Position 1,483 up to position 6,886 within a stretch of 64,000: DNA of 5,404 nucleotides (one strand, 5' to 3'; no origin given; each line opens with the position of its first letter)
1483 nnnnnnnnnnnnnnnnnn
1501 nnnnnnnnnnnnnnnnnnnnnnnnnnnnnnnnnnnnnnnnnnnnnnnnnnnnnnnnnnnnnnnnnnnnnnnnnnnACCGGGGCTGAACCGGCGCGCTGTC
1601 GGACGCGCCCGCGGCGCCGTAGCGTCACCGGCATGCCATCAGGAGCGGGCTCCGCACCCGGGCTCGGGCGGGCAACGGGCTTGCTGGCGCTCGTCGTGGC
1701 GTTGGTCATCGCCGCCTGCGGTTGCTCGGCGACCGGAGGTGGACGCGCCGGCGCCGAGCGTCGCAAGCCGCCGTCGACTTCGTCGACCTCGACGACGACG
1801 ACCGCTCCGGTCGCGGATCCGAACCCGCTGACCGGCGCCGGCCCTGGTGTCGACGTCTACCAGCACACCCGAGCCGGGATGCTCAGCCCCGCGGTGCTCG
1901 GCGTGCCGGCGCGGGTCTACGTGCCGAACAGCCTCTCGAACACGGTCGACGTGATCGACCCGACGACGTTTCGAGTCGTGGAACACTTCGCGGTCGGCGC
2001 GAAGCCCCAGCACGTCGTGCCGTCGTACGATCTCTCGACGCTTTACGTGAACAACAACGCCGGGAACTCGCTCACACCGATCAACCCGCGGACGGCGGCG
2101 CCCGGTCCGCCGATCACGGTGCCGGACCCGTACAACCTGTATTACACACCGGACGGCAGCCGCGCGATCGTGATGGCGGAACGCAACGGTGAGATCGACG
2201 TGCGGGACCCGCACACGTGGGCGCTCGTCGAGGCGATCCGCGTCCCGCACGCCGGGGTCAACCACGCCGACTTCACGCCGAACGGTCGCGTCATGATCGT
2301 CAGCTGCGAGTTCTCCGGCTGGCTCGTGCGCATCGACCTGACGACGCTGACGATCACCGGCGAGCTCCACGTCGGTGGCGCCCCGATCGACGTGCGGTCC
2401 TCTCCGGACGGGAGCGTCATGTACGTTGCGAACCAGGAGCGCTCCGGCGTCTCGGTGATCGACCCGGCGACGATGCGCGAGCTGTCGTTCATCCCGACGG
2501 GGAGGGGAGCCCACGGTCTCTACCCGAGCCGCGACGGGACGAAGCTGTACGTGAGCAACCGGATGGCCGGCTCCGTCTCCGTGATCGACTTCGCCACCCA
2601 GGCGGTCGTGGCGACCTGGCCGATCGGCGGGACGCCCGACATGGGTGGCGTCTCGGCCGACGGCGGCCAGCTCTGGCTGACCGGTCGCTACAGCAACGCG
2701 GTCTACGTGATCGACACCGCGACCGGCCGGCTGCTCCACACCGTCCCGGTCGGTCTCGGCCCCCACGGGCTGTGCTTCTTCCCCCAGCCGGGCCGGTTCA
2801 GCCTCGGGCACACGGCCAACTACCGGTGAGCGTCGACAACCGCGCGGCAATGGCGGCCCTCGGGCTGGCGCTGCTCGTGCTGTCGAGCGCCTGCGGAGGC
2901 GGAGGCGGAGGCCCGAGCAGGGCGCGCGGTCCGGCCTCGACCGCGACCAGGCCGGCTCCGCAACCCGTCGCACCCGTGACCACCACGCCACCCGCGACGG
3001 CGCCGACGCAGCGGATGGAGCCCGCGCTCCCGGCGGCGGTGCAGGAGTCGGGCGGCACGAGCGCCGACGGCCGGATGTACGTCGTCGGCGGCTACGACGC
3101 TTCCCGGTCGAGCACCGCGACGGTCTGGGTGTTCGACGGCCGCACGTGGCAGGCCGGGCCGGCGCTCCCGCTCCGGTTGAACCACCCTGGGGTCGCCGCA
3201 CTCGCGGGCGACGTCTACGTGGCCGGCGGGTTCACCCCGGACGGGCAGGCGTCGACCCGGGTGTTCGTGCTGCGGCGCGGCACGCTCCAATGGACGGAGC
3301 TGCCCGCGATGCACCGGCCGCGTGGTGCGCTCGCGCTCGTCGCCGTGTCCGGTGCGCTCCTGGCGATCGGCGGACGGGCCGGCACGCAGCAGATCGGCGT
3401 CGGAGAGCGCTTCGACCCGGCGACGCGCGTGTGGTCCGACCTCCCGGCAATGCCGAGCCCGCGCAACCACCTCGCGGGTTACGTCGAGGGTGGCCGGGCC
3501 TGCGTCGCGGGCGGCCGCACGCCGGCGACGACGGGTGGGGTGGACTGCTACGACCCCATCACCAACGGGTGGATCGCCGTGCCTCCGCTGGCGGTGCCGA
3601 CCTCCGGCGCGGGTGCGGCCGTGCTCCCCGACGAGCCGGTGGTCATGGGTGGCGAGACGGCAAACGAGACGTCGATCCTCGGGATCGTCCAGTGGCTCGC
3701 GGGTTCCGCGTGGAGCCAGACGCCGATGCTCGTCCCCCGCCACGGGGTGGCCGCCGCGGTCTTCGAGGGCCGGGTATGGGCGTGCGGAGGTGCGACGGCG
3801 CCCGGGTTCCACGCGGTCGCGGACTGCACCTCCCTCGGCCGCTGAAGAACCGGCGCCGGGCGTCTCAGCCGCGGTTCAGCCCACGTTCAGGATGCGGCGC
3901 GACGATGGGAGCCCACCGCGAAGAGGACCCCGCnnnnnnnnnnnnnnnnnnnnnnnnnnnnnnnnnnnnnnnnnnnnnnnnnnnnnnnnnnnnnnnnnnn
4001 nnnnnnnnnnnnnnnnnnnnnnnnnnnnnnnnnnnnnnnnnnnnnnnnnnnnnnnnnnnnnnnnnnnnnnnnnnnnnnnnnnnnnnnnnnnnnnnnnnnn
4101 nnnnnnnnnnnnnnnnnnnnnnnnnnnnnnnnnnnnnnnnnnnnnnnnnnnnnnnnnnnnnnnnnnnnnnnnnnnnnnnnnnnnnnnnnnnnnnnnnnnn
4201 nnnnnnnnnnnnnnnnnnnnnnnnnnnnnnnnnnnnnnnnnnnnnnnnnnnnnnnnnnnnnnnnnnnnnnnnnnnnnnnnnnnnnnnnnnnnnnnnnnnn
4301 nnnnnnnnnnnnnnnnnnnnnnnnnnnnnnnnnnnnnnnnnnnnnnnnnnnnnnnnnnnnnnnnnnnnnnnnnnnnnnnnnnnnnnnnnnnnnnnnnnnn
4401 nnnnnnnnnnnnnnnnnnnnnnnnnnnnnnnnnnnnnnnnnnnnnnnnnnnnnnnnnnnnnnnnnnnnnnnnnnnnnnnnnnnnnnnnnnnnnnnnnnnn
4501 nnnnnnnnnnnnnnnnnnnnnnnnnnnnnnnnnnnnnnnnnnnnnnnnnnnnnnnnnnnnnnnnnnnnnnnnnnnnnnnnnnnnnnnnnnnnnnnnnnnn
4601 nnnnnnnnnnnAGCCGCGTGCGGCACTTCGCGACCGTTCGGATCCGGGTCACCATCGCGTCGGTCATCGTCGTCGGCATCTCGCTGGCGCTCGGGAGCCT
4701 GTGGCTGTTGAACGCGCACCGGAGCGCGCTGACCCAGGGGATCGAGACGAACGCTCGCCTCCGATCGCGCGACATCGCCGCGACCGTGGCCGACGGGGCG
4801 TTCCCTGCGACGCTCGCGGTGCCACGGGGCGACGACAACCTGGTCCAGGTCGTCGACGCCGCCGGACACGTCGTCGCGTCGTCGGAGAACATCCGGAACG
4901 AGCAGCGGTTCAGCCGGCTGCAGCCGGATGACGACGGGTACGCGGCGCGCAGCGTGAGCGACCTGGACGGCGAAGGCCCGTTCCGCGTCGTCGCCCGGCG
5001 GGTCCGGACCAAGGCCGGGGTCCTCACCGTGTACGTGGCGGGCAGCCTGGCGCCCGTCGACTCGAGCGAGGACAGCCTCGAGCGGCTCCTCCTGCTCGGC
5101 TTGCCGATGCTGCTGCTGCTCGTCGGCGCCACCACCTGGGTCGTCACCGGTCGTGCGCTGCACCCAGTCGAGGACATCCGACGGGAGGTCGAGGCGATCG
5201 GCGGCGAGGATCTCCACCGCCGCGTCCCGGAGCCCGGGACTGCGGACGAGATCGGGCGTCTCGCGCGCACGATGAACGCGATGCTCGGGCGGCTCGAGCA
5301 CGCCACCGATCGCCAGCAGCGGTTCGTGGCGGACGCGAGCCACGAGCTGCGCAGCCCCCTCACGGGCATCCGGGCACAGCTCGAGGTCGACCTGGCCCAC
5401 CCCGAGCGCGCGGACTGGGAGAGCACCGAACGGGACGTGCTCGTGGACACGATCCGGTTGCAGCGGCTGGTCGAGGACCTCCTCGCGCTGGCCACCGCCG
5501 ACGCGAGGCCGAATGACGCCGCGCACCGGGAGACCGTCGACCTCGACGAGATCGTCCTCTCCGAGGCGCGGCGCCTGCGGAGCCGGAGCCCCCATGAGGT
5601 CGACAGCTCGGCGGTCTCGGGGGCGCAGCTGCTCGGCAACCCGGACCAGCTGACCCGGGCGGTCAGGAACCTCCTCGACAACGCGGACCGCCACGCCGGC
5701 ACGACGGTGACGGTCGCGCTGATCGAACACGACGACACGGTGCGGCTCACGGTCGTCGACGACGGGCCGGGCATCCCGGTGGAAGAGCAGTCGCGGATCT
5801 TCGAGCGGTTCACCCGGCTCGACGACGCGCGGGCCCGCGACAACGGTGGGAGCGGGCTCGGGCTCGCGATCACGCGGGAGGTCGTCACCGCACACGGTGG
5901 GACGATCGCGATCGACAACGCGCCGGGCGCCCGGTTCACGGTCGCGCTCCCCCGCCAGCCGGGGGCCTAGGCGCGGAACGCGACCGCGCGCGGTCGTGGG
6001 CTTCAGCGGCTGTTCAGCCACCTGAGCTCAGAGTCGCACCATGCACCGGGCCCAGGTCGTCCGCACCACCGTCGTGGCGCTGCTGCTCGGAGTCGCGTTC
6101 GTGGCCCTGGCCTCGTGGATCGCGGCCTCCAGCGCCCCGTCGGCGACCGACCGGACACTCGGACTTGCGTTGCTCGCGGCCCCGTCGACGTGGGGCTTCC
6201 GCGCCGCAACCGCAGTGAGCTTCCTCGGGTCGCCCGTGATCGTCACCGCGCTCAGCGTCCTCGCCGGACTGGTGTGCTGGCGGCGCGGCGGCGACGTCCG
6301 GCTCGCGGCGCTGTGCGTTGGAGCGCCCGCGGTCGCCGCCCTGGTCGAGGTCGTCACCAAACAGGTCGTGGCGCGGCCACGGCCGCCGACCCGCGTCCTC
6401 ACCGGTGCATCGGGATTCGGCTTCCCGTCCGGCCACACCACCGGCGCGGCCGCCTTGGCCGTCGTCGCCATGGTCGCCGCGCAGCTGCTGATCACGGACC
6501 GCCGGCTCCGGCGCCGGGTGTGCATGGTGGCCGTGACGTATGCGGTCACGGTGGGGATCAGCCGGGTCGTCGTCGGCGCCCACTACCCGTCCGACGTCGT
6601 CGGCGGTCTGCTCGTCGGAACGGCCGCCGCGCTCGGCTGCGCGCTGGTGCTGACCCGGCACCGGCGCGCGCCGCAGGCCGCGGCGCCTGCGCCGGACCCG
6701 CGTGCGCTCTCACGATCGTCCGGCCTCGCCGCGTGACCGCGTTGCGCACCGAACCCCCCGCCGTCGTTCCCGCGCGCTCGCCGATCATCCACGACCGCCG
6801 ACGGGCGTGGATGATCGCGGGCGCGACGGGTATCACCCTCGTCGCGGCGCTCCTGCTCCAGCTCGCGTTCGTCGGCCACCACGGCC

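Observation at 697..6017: Helically phased TTCAG direct repeats in four intergenic regions around an OmpR-type two-component system (candidate regulon)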

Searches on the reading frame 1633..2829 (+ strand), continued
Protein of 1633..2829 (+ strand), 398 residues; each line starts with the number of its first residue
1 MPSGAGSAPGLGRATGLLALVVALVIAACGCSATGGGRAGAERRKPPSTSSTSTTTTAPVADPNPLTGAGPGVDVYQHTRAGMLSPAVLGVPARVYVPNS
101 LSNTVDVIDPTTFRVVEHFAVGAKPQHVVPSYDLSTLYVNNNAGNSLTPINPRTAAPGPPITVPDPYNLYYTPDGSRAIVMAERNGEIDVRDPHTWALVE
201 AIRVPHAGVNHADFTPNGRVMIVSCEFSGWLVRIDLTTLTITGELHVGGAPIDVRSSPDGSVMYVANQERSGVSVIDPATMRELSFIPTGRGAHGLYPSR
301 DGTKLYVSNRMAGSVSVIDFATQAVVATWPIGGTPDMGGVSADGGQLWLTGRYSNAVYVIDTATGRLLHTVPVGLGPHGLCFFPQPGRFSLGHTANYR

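Call 65: find_encoding_contigs(protein=P0124, flank=8000, max_places=1)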
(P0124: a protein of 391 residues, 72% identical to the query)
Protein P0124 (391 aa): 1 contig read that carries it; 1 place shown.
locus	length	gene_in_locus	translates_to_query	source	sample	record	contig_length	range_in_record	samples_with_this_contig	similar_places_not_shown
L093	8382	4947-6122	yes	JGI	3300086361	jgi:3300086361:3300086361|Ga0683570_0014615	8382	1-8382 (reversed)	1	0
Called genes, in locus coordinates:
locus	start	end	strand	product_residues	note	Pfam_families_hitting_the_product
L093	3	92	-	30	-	?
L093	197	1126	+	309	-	PF00106:adh_short, PF08659:KR, PF13561:adh_short_C2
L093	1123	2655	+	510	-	PF00501:AMP-binding, PF13193:AMP-binding_C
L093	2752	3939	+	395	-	PF04173:DoxD, PF07681:DoxX, PF00355:Rieske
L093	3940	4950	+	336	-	PF13415:Beta-prop_FBX42 (faint), PF24996:NANM (faint), PF07646:Kelch_2 (faint), PF13964:Beta-prop_Calicin (faint), PF25210:Kelch_FKB95 (faint), PF24681:Kelch_KLHDC2_KLHL20_DRC7, PF01344:Kelch_1 (weak)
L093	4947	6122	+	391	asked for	PF02239:Cytochrom_D1 (faint), PF21783:YNCE, PF25174:Beta-prop_THOC3 (faint)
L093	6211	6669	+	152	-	PF13452:FAS1_DH_region, PF22622:MFE-2_hydrat-2_N (weak)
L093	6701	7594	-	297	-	PF00561:Abhydrolase_1, PF12146:Hydrolase_4 (weak), PF12697:Abhydrolase_6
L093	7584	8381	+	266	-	?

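Call 66: find_encoding_contigs(protein=P0122, flank=3000, max_places=1)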
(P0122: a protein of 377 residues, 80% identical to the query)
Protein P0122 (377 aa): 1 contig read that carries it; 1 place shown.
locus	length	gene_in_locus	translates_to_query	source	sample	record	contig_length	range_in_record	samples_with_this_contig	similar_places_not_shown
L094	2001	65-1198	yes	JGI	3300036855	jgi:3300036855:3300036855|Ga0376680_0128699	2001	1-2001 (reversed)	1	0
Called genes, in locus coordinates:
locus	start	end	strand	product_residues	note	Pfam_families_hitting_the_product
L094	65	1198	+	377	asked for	PF21783:YNCE, PF10282:Lactonase (faint), PF25174:Beta-prop_THOC3 (faint)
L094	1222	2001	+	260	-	?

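Call 69: find_encoding_contigs(protein=P0158, flank=4000, max_places=1)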
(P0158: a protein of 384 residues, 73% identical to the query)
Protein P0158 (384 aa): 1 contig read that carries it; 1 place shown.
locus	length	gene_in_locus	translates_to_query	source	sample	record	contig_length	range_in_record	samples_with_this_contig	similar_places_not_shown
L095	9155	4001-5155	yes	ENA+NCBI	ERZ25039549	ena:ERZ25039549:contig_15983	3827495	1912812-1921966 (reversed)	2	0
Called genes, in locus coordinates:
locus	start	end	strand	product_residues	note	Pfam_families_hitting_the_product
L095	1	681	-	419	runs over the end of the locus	PF09594:GT87 (weak)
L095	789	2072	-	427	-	PF13581:HATPase_c_2 (faint), PF00672:HAMP, PF00512:HisKA, PF02518:HATPase_c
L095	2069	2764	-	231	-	PF00072:Response_reg, PF00486:Trans_reg_C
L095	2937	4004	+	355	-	PF13415:Beta-prop_FBX42 (faint), PF13854:Kelch_HCF (faint), PF13964:Beta-prop_Calicin (faint), PF24996:NANM (faint), PF01344:Kelch_1 (faint), PF07646:Kelch_2 (faint), PF24681:Kelch_KLHDC2_KLHL20_DRC7, PF25210:Kelch_FKB95 (weak)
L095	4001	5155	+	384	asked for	PF21783:YNCE, PF22494:choice_anch_I (faint), PF02239:Cytochrom_D1 (faint), PF25174:Beta-prop_THOC3 (faint)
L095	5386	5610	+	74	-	-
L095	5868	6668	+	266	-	PF00069:Pkinase, PF07714:PK_Tyr_Ser-Thr (weak)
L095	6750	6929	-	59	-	PF05532:CsbD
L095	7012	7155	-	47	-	-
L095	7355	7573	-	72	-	PF03364:Polyketide_cyc (weak)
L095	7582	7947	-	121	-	-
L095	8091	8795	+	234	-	PF00702:Hydrolase, PF13419:HAD_2, PF13242:Hydrolase_like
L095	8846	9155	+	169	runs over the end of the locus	-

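Call 70: find_encoding_contigs(protein=P0157, flank=4000, max_places=1)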
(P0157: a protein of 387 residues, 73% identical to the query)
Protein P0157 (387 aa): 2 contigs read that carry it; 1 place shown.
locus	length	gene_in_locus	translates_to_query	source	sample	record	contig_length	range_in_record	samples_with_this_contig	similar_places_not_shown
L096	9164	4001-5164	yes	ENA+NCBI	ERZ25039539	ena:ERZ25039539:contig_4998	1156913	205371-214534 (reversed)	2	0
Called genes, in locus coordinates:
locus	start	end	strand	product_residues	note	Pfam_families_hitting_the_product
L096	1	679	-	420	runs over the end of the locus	PF09594:GT87 (weak)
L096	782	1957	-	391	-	PF00672:HAMP, PF00512:HisKA, PF02518:HATPase_c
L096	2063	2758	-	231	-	PF00072:Response_reg, PF00486:Trans_reg_C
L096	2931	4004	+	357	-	PF13415:Beta-prop_FBX42 (faint), PF13854:Kelch_HCF (faint), PF13964:Beta-prop_Calicin (faint), PF24996:NANM (faint), PF01344:Kelch_1 (faint), PF07646:Kelch_2 (faint), PF24681:Kelch_KLHDC2_KLHL20_DRC7, PF25210:Kelch_FKB95 (weak)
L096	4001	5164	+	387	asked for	PF22494:choice_anch_I (faint), PF02239:Cytochrom_D1 (faint), PF21783:YNCE, PF10282:Lactonase (faint), PF25174:Beta-prop_THOC3 (faint)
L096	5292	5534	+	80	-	-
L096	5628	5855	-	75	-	PF20059:DUF6458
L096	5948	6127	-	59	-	PF05532:CsbD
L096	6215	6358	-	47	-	-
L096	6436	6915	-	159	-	PF10604:Polyketide_cyc2 (weak), PF03364:Polyketide_cyc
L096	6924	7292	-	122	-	-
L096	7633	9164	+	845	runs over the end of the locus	PF03631:Virul_fac_BrkB, PF00582:Usp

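Call 71: find_encoding_contigs(protein=P0144, flank=4000, max_places=1)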
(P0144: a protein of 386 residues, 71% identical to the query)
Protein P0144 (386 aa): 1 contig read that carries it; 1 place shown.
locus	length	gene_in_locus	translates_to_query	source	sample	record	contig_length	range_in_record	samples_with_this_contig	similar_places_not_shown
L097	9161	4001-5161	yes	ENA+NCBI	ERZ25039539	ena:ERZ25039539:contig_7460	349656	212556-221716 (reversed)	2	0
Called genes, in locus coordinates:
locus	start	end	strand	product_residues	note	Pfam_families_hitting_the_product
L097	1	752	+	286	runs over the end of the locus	PF00135:COesterase, PF20434:BD-FAE, PF07859:Abhydrolase_3, PF00326:Peptidase_S9 (faint), PF02230:Abhydrolase_2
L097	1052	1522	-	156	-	PF10604:Polyketide_cyc2, PF03364:Polyketide_cyc (weak), PF08327:AHSA1 (faint)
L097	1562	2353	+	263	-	PF00106:adh_short, PF08659:KR, PF13561:adh_short_C2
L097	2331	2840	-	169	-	PF10604:Polyketide_cyc2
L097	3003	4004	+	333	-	-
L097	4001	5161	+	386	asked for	PF21783:YNCE, PF02239:Cytochrom_D1 (faint), PF25174:Beta-prop_THOC3 (faint)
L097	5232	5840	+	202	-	PF00583:Acetyltransf_1, PF13508:Acetyltransf_7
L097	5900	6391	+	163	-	PF13396:PLDc_N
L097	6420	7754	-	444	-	PF00990:GGDEF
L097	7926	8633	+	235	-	PF01323:DSBA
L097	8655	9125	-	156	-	PF13577:SnoaL_4, PF00866:Ring_hydroxyl_B (weak)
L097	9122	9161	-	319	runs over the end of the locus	PF00355:Rieske, PF19298:KshA_C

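Call 73: find_encoding_contigs(protein=P0143, flank=6000, max_places=1)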
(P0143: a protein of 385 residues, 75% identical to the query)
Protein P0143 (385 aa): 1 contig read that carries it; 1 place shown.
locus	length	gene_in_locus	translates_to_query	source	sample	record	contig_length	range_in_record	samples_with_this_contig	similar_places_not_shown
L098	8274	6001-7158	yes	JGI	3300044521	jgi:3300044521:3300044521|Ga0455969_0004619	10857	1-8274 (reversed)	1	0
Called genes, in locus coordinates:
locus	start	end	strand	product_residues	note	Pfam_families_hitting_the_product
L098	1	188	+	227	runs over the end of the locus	PF00072:Response_reg, PF00486:Trans_reg_C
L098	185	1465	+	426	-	PF00672:HAMP, PF00512:HisKA, PF02518:HATPase_c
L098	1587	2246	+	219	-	-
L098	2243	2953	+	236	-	-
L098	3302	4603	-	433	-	PF26314:MptA_B_family, PF09594:GT87 (weak)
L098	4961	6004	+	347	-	PF13964:Beta-prop_Calicin (faint), PF13415:Beta-prop_FBX42 (faint), PF13854:Kelch_HCF (faint), PF24996:NANM (faint), PF07646:Kelch_2 (faint), PF24681:Kelch_KLHDC2_KLHL20_DRC7, PF25210:Kelch_FKB95, PF01344:Kelch_1 (weak)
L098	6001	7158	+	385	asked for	PF22494:choice_anch_I (faint), PF02239:Cytochrom_D1 (faint), PF10282:Lactonase (faint), PF21783:YNCE, PF25174:Beta-prop_THOC3 (faint)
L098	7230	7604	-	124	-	-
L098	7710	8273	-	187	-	?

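Call 74: find_encoding_contigs(protein=P0156, flank=5000, max_places=1)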
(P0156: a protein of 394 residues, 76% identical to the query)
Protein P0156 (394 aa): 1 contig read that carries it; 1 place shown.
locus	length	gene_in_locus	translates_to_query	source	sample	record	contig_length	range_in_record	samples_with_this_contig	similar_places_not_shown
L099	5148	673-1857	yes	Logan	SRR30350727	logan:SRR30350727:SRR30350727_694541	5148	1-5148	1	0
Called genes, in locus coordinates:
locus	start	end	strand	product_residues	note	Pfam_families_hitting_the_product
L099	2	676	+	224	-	?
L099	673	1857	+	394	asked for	PF02239:Cytochrom_D1 (faint), PF21783:YNCE, PF10282:Lactonase (faint), PF25174:Beta-prop_THOC3 (faint)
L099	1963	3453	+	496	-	-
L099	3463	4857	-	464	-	PF14333:DUF4389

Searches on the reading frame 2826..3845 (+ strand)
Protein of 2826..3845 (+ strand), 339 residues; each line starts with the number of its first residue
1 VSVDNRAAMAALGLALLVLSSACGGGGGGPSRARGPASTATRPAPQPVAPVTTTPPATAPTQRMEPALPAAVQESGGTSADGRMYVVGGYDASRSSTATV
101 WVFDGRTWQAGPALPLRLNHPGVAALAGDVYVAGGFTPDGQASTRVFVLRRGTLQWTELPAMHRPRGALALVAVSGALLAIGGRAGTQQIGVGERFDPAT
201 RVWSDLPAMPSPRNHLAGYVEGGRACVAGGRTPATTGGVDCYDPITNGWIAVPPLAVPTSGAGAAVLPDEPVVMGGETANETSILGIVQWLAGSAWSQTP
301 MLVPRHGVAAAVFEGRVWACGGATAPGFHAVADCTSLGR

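Call 9: search_protein_families(library=pfam, proteins=[window:2826-3845:+])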
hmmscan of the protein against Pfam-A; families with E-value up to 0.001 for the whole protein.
window:2826-3845:+ (339 aa): 9 families
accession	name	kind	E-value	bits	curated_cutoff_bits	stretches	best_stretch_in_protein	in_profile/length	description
PF01344.31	Kelch_1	-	4.9e-33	112.7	20.1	3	165-210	1-46/46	Kelch motif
PF13964.12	Kelch_6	-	2.6e-26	91.1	25.3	2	121-166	5-50/50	Kelch motif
PF24681.1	Kelch_KLHDC2_KLHL20_DRC7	-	3.8e-18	66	50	1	79-276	6-221/221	KLHDC2/KLHL20/DRC7 Kelch-repeats domain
PF07646.21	Kelch_2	-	6.3e-18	64.2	21.3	0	80-109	10-40/48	Kelch motif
PF25210.1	Kelch_FKB95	-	4.1e-15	56.6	70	2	69-137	30-99/268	FKB95, Kelch-repeats domain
PF13418.12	Kelch_4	-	6.8e-11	42.4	21.6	0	127-161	12-46/49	Galactose oxidase, central domain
PF24981.1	Beta-prop_ATRN-LZTR1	-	2.7e-08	33.9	50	0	83-185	108-221/289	Attractin/LZTR1 beta-propeller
PF13415.12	Kelch_3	-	1.1e-07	32.3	22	0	82-106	2-26/48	Galactose oxidase, central domain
PF24996.1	NANM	-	0.00021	20.7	45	0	66-145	2-81/350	N-acetylneuraminate epimerase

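Call 14: search_protein_families(library=ncbifam, proteins=[window:2826-3845:+])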
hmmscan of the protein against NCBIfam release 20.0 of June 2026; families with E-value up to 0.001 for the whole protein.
window:2826-3845:+ (339 aa): 1 family
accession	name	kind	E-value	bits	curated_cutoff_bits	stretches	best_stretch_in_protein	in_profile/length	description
TIGR03548.1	mutarot_permut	subfamily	1.3e-05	24.5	243.2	0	112-239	108-232/323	cyclically-permuted mutarotase family protein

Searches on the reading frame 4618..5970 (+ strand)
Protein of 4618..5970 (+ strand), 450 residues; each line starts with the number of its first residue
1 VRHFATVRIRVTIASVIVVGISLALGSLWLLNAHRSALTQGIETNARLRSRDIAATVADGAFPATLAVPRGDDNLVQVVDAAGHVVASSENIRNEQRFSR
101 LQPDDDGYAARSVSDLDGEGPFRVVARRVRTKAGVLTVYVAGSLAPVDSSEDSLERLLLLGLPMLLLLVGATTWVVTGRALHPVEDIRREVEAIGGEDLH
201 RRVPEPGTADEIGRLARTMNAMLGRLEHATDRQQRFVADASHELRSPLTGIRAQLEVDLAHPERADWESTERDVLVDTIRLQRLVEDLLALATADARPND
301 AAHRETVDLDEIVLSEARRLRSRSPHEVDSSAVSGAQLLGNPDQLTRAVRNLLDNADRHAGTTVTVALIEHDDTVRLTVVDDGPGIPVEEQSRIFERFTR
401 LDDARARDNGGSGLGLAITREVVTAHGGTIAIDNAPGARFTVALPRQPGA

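Call 9: search_protein_families(library=pfam, proteins=[window:4618-5970:+])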
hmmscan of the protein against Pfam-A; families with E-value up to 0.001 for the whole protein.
window:4618-5970:+ (450 aa): 5 families
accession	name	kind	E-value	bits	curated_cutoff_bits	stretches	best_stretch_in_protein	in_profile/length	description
PF02518.31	HATPase_c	-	4.9e-30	104.7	26.4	1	340-447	1-110/111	Histidine kinase-, DNA gyrase B-, and HSP90-like ATPase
PF00672.30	HAMP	-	7.2e-12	45.9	25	1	176-227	2-52/53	HAMP domain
PF00512.31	HisKA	-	9.9e-12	45.2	26.9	1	233-296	2-65/66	His Kinase A (phospho-acceptor) domain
PF13581.12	HATPase_c_2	-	0.00055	20.4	27.4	0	349-423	40-109/127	Histidine kinase-like ATPase domain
PF13589.12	HATPase_c_3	-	0.00075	20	25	0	346-416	4-77/137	Histidine kinase-, DNA gyrase B-, and HSP90-like ATPase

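Call 14: search_protein_families(library=ncbifam, proteins=[window:4618-5970:+])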
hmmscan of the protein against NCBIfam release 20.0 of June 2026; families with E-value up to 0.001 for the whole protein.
window:4618-5970:+ (450 aa): 85 families (the best 25 are shown)
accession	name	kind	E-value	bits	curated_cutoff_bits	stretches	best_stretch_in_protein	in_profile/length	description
TIGR01386.1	cztS_silS_copS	subfamily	1.7e-60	205.3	292.55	1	121-444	129-456/457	heavy metal sensor histidine kinase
NF040691.1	MtrAB_MtrB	equivalog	1.3e-54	186.1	450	1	51-449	83-495/507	MtrAB system histidine kinase MtrB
NF041735.1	hist_kin_RppB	equivalog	1.8e-48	165.5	400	2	231-445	214-438/438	two-component system sensor histidine kinase RppB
NF033092.0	HK_WalK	equivalog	3.9e-48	164.4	725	2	233-445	372-593/594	cell wall metabolism sensor histidine kinase WalK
TIGR02966.1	phoR_proteo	equivalog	5.1e-46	157.2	334.2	1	227-442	108-331/333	phosphate regulon sensor histidine kinase PhoR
NF007007.0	PRK09470.1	equivalog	9.5e-44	150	486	1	77-445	92-458/463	envelope stress sensor histidine kinase CpxA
NF008312.0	PRK11100.1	equivalog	3.2e-43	148.3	356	1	75-446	94-474/477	two-component system sensor histidine kinase CreC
NF012163.2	BaeS_SmeS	equivalog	5.3e-43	147.6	500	1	158-444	166-456/457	sensor histidine kinase efflux regulator BaeS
NF007898.0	PRK10604.1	equivalog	6.7e-43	147.4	478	1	192-446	172-423/433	two-component system sensor histidine kinase RstB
NF007345.0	PRK09835.1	subfamily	1e-42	146.3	423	1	164-447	193-481/482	Cu(+)/Ag(+) sensor histidine kinase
NF046044.1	PnpS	equivalog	1.2e-41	143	400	1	232-445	169-390/390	two-component system histidine kinase PnpS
NF007837.0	PRK10549.1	equivalog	2.5e-41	141.9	603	1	161-446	171-458/466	envelope stress sensor histidine kinase BaeS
NF008025.0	PRK10755.1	equivalog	5.5e-35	120.7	314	1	158-439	70-349/362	two-component system sensor histidine kinase PmrB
NF007004.0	PRK09467.1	equivalog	1.5e-33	116.3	415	1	150-438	151-428/440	two-component system sensor histidine kinase EnvZ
NF058527.1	HistKinChvGCaul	equivalog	2e-33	115.9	740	1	209-446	282-533/535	two-component sensor histidine kinase ChvG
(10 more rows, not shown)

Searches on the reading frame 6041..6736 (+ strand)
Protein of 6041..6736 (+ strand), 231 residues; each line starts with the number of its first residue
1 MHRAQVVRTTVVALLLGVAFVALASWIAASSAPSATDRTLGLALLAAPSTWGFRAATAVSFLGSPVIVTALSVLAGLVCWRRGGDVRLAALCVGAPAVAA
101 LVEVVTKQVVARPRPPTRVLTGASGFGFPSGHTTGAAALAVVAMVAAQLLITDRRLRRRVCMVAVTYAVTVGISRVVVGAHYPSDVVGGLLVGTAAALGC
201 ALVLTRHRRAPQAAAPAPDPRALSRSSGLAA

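Call 9: search_protein_families(library=pfam, proteins=[window:6041-6736:+])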
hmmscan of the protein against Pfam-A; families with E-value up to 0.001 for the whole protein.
window:6041-6736:+ (231 aa): 1 family
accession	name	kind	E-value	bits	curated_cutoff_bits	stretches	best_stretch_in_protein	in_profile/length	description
PF01569.27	PAP2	-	8.8e-22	77.7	27.2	1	95-206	8-127/130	PAP2 superfamily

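Call 14: search_protein_families(library=ncbifam, proteins=[window:6041-6736:+])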
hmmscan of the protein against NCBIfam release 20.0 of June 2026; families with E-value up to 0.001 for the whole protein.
window:6041-6736:+ (231 aa): 3 families
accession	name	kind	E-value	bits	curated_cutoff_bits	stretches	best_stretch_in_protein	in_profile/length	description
NF007975.0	PRK10699.1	equivalog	8.5e-12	45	261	1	123-207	154-232/254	phosphatidylglycerophosphatase B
NF047884.1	UdeprDiPSep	equivalog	8e-10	38.9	250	1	84-198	69-181/188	undecaprenyl-diphosphatase SepP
NF008813.0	PRK11837.1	equivalog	3.5e-07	30.3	229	1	119-204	96-172/202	undecaprenyl-diphosphate phosphatase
